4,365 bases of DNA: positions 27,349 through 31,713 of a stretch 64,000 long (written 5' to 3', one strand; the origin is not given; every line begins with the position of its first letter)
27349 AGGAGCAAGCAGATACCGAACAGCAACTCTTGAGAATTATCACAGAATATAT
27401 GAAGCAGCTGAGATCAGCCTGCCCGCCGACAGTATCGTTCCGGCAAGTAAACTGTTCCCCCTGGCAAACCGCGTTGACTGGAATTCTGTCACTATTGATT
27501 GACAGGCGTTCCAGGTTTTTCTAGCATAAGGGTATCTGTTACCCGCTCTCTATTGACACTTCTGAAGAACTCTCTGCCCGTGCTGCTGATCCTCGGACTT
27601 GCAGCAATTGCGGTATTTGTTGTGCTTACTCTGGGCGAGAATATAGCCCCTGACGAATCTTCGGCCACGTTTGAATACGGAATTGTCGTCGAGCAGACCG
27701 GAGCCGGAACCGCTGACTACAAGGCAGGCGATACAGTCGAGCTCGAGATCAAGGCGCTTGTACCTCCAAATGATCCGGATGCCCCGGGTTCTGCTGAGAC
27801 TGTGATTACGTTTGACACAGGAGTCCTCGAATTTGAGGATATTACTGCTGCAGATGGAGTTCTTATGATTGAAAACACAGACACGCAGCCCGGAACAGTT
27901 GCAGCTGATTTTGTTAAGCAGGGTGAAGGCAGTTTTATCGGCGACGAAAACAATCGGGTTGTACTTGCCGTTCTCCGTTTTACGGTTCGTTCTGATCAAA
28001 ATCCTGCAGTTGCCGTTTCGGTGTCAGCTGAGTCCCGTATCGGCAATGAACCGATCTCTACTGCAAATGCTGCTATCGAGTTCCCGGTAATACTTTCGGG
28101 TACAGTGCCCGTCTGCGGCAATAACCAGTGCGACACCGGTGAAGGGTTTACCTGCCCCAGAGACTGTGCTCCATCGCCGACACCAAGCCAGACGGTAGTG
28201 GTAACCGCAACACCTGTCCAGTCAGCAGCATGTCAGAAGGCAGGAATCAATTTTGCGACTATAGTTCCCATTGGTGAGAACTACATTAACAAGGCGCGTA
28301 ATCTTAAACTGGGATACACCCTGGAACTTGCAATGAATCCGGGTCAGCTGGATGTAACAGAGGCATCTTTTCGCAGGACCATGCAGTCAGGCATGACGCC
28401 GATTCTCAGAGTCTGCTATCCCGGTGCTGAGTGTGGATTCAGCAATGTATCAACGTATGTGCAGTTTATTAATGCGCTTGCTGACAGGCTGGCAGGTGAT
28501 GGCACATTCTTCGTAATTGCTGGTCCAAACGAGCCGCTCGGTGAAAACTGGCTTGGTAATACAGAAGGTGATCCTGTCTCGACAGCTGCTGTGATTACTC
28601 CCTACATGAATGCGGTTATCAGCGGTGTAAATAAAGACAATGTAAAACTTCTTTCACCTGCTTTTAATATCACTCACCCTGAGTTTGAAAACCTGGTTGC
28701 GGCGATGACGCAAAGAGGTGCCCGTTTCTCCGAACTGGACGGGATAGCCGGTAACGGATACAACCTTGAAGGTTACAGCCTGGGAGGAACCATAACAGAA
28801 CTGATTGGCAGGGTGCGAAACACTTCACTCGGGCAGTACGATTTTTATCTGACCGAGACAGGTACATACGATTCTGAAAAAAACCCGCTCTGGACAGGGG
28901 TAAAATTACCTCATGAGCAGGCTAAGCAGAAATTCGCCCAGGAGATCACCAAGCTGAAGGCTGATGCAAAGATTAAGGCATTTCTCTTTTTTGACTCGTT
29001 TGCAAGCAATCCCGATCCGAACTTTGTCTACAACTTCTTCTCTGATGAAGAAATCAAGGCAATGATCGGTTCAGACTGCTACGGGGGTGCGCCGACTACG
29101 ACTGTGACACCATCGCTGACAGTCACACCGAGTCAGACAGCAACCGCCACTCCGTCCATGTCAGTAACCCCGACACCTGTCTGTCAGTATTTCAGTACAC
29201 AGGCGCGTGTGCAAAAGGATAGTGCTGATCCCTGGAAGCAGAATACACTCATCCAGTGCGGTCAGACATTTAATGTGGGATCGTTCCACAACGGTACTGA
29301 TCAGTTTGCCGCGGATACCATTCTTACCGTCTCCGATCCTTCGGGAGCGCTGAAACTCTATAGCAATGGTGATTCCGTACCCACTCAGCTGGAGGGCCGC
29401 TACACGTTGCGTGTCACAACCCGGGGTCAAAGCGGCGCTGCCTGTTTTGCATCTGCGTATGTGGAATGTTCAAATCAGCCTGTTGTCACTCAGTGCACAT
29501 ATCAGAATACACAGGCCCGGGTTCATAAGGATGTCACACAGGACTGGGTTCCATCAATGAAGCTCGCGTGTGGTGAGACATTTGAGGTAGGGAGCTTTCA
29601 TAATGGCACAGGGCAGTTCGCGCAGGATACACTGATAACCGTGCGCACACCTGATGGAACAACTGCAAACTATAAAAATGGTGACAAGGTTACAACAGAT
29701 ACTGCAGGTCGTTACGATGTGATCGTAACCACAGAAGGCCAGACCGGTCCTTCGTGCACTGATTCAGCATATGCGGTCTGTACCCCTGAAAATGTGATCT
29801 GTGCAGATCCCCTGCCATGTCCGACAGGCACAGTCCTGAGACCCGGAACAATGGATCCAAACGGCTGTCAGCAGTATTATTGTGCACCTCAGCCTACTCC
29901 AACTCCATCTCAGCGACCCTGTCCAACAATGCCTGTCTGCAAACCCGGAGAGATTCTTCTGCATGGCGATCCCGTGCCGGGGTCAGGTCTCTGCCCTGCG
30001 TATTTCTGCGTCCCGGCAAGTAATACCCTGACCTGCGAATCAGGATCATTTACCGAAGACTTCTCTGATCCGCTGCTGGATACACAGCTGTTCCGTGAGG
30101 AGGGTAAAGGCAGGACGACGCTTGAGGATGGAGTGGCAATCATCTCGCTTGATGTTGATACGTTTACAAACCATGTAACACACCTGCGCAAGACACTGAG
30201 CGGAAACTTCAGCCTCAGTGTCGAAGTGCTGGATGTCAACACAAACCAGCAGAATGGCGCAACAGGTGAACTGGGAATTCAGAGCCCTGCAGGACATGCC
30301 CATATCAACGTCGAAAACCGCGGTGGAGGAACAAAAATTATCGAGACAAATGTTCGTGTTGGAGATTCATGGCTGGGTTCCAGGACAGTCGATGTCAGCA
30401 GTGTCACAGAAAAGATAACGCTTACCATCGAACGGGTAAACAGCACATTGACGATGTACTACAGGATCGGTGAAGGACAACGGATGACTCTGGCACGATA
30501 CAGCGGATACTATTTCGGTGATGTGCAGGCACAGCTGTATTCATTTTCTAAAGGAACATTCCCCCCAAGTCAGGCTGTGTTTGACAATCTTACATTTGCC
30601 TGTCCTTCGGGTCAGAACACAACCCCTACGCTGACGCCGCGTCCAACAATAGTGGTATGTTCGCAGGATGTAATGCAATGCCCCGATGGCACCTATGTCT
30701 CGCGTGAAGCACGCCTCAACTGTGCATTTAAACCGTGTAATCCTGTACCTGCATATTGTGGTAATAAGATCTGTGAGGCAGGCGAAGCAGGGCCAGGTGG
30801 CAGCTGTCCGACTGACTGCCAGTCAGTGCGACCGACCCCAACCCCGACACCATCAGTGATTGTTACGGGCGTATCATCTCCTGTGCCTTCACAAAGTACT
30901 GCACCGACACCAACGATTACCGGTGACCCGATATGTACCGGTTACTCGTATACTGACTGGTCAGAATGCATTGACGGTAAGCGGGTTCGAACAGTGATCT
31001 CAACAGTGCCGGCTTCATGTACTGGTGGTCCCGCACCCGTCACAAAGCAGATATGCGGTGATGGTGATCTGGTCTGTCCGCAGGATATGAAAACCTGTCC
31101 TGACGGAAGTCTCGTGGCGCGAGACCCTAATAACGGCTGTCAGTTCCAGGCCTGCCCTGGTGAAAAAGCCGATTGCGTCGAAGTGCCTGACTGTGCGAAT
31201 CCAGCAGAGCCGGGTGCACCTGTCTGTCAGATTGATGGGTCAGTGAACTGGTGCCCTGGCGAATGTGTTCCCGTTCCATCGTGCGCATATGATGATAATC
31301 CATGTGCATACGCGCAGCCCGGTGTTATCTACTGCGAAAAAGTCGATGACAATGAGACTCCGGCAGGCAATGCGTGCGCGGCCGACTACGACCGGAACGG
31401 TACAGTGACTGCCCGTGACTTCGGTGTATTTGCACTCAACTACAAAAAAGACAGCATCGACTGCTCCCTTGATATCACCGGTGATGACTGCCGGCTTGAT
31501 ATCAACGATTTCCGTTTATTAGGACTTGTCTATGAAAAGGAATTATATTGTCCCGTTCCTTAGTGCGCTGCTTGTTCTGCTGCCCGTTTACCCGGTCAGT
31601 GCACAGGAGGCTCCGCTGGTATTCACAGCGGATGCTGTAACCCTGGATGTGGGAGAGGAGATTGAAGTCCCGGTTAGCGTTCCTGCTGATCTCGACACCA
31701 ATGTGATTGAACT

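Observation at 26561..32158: Cohesin-dockerin-like pairing: a 1,354-aa glycosidase-bearing surface protein with a dockerin-like tail, next to a membrane-anchored cohesin-like protein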

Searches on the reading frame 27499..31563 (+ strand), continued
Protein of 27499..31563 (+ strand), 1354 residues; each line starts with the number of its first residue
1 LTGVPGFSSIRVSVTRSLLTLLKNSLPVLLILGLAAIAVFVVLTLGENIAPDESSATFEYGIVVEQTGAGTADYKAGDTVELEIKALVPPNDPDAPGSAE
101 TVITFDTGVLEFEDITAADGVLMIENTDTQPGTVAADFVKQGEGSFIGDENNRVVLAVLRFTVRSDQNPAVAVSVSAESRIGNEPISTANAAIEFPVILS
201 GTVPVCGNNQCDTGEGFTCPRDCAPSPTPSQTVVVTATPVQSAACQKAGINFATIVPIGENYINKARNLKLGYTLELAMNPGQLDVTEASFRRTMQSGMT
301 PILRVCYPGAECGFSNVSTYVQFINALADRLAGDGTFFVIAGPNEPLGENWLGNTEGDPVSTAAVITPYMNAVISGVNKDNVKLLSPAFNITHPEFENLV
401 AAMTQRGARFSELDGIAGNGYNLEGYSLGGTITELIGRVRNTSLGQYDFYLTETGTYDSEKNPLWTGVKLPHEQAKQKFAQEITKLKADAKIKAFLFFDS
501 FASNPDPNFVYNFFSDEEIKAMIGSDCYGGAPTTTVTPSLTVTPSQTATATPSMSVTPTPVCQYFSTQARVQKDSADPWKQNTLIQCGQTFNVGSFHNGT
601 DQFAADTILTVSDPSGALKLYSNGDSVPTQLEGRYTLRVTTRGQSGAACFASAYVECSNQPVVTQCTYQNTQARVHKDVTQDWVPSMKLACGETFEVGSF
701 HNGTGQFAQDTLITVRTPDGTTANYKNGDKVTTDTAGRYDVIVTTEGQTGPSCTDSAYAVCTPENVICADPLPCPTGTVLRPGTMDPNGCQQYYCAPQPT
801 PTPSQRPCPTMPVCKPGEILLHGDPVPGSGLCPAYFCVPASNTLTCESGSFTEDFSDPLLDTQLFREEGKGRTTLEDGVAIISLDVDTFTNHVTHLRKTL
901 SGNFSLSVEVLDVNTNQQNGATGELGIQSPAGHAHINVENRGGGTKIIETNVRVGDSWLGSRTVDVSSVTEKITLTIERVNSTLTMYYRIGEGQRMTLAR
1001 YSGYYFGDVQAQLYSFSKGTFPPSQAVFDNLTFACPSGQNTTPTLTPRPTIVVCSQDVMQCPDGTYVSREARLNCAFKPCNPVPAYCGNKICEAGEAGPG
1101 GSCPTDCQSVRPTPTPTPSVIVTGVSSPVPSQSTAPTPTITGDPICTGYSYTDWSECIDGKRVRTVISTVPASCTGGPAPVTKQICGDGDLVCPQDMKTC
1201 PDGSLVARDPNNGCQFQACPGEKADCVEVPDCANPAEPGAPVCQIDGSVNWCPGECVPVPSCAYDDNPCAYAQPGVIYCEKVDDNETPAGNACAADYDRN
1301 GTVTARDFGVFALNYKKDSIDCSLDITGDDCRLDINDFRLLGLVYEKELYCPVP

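Call 86: search_protein_families(library=pfam, proteins=[P0002, P0003, P0005, P0006, P0010, P0012, P0013], max_evalue=0.001)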
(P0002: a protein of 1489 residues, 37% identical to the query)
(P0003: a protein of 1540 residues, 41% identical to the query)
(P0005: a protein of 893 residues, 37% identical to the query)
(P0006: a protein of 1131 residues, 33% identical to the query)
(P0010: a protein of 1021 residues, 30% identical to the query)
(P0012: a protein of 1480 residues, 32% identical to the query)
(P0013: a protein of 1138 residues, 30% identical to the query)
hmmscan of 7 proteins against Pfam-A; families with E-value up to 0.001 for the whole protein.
P0002 (1489 aa): 0 families

P0003 (1540 aa): 0 families

P0005 (893 aa): 2 families
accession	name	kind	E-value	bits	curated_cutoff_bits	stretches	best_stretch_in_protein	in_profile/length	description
PF13472.12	Lipase_GDSL_2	-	3.2e-16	60.8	32.9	1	695-879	2-178/178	GDSL-like Lipase/Acylhydrolase family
PF00657.28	Lipase_GDSL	-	4.1e-09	37.3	23.6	1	692-882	1-206/208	GDSL-like Lipase/Acylhydrolase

P0006 (1131 aa): 0 families

P0010 (1021 aa): 1 family
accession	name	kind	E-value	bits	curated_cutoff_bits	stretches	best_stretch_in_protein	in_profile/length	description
PF18896.5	SLT_3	-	5e-06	27.3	27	0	892-936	23-58/89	Lysozyme like domain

P0012 (1480 aa): 0 families

P0013 (1138 aa): 0 families

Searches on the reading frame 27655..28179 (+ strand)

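Call 5: search_protein_families(library=pfam, proteins=[window:27655-28179:+], max_evalue=10)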
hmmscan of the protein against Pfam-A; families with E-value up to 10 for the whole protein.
seq(175 aa): 1 family
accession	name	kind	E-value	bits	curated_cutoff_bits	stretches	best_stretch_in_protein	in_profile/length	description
PF00963.24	Cohesin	-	9.7e-06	26.3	24.1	1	18-122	6-113/139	Cohesin domain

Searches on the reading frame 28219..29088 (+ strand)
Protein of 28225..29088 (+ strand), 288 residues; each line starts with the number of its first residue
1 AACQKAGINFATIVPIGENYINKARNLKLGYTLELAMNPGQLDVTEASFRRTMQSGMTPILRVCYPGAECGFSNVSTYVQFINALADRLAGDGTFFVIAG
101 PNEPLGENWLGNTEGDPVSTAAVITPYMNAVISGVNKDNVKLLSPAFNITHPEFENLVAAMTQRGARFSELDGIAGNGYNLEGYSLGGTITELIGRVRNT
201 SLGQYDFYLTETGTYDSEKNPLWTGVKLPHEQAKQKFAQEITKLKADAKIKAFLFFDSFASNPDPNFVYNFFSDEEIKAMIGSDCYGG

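Call 5: search_protein_families(library=pfam, proteins=[window:28225-29088:+], max_evalue=10)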
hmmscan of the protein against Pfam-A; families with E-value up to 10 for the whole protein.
seq(288 aa): 2 families
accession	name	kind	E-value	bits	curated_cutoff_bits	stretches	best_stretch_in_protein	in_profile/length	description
PF00235.25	Profilin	-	0.18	12.4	25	1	129-179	19-69/127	Profilin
PF14926.11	CFAP300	-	0.22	11.2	27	1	243-280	25-62/246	Cilia- and flagella-associated protein 300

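Call 34: search_solved_structures(query=A2, max_evalue=10, show_alignments=3)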
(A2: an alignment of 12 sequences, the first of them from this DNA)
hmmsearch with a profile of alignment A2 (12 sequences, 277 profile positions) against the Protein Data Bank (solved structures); distinct sequences matched with E-value up to 10: 6.
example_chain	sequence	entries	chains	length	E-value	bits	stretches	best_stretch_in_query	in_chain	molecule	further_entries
8x89_A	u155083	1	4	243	0.11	15.1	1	144-221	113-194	3-oxoacyl-[acyl-carrier-protein] reductase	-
4tx8_A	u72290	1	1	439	0.41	13.3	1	17-82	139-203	Probable chitinase A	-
3pzt_A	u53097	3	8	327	0.5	13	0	36-106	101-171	Endoglucanase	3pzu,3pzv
6uav_A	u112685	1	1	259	0.85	12.2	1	191-260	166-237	Glyco_hydro_cc domain-containing protein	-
6uaw_A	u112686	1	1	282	1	11.9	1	191-260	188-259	Glyco_hydro_cc domain-containing protein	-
6ncw_A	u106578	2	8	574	2.5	10.7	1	190-245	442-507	Beta-galacturonidase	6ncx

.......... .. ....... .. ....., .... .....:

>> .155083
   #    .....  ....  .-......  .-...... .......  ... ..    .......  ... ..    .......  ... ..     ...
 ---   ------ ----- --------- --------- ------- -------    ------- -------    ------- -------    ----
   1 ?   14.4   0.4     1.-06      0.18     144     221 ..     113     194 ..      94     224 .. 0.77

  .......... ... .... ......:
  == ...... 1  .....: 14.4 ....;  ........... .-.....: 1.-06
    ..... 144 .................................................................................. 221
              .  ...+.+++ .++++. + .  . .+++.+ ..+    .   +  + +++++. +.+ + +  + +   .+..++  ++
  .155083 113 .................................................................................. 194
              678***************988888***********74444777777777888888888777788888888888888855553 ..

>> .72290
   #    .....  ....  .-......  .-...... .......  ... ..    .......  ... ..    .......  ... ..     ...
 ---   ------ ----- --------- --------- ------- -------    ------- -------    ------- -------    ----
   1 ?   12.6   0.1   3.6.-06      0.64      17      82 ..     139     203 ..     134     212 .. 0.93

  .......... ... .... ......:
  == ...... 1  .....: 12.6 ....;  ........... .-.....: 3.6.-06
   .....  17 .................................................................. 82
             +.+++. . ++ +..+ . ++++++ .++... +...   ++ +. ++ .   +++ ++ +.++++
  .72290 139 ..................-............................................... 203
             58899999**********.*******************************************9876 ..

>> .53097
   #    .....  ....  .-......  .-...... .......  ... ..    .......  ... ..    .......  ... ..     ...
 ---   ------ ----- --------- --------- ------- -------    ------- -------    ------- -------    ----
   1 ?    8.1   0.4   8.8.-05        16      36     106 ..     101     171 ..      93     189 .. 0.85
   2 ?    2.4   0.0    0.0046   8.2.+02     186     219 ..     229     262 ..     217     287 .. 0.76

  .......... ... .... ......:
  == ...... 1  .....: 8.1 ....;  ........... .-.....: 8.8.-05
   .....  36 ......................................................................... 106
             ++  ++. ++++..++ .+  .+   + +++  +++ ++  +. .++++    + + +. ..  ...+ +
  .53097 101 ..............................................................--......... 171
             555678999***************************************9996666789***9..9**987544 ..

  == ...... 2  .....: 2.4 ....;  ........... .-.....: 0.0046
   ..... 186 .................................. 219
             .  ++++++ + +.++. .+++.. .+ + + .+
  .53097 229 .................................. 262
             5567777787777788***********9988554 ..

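Call 35: search_protein_families(library=pfam, alignment_id=A2, max_evalue=1)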
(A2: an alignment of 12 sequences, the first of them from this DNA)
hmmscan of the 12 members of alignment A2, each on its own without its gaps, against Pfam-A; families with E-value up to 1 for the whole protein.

A. member 1, seq(290 aa): 2 families
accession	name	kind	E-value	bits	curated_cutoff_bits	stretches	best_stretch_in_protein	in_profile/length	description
PF00235.25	Profilin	-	0.18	12.4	25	1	131-181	19-69/127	Profilin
PF14926.11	CFAP300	-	0.23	11.2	27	1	245-282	25-62/246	Cilia- and flagella-associated protein 300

B. families by the number of members that match (of 12 scanned): 10 families
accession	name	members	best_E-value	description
PF11790.14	Glyco_hydro_cc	3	0.00011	Glycosyl hydrolase catalytic core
PF21456.2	Gp7_6th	1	0.026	Baseplate wedge protein gp7, domain VI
PF21656.2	DUF6859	1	0.027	Domain of unknown function (DUF6859)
PF02875.26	Mur_ligase_C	1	0.078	Mur ligase, glutamate ligase domain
PF05001.18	RNA_pol_Rpb1_R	1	0.095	RNA polymerase Rpb1 C-terminal repeat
PF16774.11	Dit_N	1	0.1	Distal tail protein, N-terminal domain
PF03662.20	Glyco_hydro_79n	1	0.16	Glycosyl hydrolase family 79, N-terminal domain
PF00235.25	Profilin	1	0.18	Profilin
PF14926.11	CFAP300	1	0.23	Cilia- and flagella-associated protein 300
PF08954.16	Trimer_CC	1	0.27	Trimerisation motif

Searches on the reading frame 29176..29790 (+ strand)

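Call 5: search_protein_families(library=pfam, proteins=[window:29176-29790:+], max_evalue=10)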
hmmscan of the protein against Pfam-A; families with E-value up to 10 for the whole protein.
seq(205 aa): 5 families
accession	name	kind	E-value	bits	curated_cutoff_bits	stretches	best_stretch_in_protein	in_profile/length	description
PF21601.3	GldM_2nd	-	0.013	16.4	24.4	1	42-86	25-70/98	GldM second domain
PF08428.16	Rib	-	0.024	15.7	27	1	151-185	24-57/76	Rib domain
PF24155.1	DUF7406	-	0.08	13.4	28.4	1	147-182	16-45/52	Domain of unknown function (DUF7406)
PF18981.6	InlK_D3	-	0.14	12.7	25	1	147-191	21-63/75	Internalin K domain (D3/D4)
PF07523.18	Big_3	-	1.1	10.1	21.2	1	171-190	42-61/68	Bacterial Ig-like domain (group 3)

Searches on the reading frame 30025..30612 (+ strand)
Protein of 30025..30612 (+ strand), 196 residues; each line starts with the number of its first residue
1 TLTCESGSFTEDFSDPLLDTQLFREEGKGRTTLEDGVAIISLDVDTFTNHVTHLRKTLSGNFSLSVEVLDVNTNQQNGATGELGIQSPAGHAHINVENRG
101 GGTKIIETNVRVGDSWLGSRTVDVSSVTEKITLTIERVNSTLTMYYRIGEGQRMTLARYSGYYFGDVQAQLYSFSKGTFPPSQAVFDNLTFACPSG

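Call 5: search_protein_families(library=pfam, proteins=[window:30025-30612:+], max_evalue=10)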
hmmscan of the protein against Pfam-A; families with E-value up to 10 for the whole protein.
seq(196 aa): 1 family
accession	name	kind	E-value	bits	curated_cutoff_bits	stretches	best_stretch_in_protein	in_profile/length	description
PF17072.10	Spike_torovirin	-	0.11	10.9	35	1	116-196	560-636/1272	Torovirinae spike glycoprotein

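Call 101: search_solved_structures(query=A10, max_evalue=10, show_alignments=1)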
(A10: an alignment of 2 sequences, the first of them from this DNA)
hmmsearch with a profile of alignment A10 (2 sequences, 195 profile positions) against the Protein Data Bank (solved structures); distinct sequences matched with E-value up to 10: 0.
